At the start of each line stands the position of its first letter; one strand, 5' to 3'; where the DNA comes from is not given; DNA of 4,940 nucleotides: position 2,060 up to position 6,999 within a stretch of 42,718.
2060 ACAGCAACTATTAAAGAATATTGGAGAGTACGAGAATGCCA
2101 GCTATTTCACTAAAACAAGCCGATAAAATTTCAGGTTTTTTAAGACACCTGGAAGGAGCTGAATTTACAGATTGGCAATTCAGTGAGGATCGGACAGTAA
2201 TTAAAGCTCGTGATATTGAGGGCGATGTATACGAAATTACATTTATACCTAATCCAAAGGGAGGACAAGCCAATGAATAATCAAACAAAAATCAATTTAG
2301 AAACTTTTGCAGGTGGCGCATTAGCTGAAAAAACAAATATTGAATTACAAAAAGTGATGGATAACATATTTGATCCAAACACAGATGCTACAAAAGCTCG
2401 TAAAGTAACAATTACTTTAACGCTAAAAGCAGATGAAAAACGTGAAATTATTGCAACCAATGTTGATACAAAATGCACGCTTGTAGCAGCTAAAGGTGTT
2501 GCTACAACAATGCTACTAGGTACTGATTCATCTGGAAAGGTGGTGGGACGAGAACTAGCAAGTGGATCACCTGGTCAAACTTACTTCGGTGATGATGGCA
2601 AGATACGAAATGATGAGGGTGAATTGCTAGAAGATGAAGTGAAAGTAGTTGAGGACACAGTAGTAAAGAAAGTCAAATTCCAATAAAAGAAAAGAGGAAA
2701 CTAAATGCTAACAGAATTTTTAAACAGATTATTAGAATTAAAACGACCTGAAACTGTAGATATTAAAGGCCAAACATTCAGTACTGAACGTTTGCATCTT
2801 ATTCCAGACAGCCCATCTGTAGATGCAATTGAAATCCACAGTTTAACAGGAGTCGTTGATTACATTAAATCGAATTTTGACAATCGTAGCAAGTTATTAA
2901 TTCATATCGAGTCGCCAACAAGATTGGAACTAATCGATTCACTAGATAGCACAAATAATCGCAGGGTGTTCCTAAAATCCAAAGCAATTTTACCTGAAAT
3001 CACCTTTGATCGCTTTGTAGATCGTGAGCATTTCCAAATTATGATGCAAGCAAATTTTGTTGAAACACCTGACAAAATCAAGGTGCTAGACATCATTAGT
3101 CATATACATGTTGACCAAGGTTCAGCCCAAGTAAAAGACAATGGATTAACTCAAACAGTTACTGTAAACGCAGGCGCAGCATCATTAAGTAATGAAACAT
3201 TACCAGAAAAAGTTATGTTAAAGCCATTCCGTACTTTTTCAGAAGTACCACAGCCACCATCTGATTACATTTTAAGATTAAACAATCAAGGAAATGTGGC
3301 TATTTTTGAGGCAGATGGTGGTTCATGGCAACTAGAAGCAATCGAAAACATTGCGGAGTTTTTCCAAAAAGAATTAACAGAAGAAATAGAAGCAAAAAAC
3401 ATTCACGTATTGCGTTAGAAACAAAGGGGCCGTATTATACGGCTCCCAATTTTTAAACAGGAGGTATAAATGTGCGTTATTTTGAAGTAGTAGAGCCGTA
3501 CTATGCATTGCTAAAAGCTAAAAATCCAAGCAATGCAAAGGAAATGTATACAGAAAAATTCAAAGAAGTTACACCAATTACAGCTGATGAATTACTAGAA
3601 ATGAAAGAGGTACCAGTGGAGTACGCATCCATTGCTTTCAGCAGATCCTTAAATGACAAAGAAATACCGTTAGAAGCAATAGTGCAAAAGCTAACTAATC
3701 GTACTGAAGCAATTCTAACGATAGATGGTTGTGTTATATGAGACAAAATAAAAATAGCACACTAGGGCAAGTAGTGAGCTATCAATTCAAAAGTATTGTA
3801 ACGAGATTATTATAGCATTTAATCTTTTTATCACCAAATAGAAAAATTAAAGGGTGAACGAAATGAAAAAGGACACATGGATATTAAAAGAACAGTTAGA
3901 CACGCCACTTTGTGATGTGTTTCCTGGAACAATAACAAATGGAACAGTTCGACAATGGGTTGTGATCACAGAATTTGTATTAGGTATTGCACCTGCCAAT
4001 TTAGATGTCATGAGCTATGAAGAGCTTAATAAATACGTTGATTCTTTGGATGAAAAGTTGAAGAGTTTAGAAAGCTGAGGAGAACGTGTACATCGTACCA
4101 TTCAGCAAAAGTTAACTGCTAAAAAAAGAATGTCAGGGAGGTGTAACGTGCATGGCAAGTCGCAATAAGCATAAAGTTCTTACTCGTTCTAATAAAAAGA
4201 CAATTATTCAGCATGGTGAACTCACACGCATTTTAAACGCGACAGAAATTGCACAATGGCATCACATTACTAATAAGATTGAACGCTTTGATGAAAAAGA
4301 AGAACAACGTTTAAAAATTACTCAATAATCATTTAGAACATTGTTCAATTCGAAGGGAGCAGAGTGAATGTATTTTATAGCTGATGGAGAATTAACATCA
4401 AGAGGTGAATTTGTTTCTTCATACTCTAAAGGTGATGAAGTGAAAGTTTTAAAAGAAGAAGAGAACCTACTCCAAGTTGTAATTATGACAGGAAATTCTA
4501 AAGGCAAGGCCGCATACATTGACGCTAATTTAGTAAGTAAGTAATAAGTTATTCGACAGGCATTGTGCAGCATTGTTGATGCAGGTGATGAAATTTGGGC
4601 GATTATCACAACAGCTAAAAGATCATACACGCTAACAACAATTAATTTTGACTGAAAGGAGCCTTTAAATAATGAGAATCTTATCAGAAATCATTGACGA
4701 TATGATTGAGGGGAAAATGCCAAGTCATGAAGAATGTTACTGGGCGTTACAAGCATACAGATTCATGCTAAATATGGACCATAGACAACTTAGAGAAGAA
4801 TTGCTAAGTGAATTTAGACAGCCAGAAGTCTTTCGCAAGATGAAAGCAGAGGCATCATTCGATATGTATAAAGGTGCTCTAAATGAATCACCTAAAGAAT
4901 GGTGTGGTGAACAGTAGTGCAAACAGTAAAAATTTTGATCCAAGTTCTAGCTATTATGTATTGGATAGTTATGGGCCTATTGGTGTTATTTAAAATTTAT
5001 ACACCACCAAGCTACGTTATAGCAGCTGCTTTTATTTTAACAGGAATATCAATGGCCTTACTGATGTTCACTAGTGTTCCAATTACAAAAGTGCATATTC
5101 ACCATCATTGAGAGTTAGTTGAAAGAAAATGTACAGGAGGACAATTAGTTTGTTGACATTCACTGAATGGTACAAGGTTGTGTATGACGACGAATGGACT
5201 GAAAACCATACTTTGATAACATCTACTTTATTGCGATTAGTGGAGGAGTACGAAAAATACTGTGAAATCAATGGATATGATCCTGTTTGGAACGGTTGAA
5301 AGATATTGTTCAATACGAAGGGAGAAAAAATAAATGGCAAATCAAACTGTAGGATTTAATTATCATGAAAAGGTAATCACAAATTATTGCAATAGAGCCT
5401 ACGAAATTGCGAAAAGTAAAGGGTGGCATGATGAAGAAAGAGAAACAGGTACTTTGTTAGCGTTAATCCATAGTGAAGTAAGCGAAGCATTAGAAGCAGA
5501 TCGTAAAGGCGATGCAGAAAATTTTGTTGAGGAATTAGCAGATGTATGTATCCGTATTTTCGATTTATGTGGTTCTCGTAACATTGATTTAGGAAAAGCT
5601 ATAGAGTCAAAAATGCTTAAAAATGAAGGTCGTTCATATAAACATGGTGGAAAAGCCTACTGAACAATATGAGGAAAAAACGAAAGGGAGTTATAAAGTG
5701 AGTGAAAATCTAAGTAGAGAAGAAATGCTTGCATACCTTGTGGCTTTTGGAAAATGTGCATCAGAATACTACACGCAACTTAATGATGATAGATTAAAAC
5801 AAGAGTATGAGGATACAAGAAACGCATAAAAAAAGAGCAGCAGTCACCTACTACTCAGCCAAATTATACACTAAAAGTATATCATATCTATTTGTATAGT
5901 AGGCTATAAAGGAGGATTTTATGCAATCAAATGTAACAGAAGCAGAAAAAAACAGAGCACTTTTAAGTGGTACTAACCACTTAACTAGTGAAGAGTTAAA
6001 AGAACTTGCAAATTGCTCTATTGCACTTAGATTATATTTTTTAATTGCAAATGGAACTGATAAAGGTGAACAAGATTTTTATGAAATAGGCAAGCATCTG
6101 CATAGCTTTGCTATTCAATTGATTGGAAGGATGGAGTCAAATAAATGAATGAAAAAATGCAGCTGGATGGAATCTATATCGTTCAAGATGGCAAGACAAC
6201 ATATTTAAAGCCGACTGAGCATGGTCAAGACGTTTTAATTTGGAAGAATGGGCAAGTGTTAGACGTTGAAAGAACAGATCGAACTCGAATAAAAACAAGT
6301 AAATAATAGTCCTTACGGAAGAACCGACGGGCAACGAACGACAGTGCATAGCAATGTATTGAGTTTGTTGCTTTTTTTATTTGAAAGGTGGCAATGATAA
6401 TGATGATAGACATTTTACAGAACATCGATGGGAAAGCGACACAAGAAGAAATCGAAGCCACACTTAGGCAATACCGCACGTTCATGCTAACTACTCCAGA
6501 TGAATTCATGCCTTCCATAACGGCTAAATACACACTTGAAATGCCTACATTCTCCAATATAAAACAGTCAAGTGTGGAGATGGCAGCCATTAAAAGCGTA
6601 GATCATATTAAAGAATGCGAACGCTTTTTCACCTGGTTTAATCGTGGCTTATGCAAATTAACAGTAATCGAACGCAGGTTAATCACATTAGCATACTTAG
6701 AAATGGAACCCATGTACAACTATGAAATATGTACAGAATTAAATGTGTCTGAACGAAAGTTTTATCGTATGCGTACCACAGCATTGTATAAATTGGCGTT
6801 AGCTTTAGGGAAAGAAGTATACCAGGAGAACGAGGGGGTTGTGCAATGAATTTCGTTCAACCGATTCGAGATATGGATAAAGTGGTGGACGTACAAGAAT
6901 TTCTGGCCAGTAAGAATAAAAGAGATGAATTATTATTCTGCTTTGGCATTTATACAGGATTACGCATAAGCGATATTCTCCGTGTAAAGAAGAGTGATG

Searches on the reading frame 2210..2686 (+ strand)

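Call 37: search_protein_families(library=phrogs, proteins=[window:2210-2686:+], max_evalue=0.001)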
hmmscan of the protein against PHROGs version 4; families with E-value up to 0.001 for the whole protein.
window:2210-2686:+ (158 aa): 1 family
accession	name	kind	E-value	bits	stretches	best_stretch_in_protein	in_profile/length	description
phrog_997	-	DNA, RNA and nucleotide metabolism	6.7e-42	143.8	1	25-147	2-129/136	replication terminator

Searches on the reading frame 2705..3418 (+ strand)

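Call 37: search_protein_families(library=phrogs, proteins=[window:2705-3418:+], max_evalue=0.001)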
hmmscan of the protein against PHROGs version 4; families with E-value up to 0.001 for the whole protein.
window:2705-3418:+ (237 aa): 2 families
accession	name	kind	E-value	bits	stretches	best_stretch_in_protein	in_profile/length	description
phrog_1029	-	unknown function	1.3e-75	254.8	1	1-236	3-240/241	-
phrog_16580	-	unknown function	2.6e-20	73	1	172-236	3-64/65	-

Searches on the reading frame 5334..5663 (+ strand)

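Call 37: search_protein_families(library=phrogs, proteins=[window:5334-5663:+], max_evalue=0.001)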
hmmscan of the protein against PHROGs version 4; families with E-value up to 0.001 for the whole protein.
window:5334-5663:+ (109 aa): 3 families
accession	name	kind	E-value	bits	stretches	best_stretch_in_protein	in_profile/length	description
phrog_3301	-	other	5.1e-32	112.1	1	13-108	48-168/169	pyrophosphatase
phrog_9236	-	other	1.8e-21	77.8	2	14-61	5-52/191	pyrophosphatase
phrog_5658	-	other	4e-18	66.9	1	17-101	306-406/421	pyrophosphatase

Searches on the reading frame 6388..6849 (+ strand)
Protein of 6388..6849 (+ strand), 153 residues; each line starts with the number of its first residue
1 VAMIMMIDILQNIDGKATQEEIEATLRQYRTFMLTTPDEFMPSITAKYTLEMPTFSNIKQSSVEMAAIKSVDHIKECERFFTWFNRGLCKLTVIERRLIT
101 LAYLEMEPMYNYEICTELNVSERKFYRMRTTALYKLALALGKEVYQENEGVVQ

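Call 37: search_protein_families(library=phrogs, proteins=[window:6388-6849:+], max_evalue=0.001)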
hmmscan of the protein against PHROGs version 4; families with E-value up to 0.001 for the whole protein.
window:6388-6849:+ (153 aa): 3 families
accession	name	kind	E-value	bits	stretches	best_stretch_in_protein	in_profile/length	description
phrog_248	-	transcription regulation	2.4e-27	97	1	2-150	5-147/161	transcriptional activator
phrog_36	-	transcription regulation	1.4e-09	38.9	1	51-145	92-192/220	transcriptional regulator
phrog_8834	-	unknown function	0.00019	22.5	1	52-140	12-98/108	-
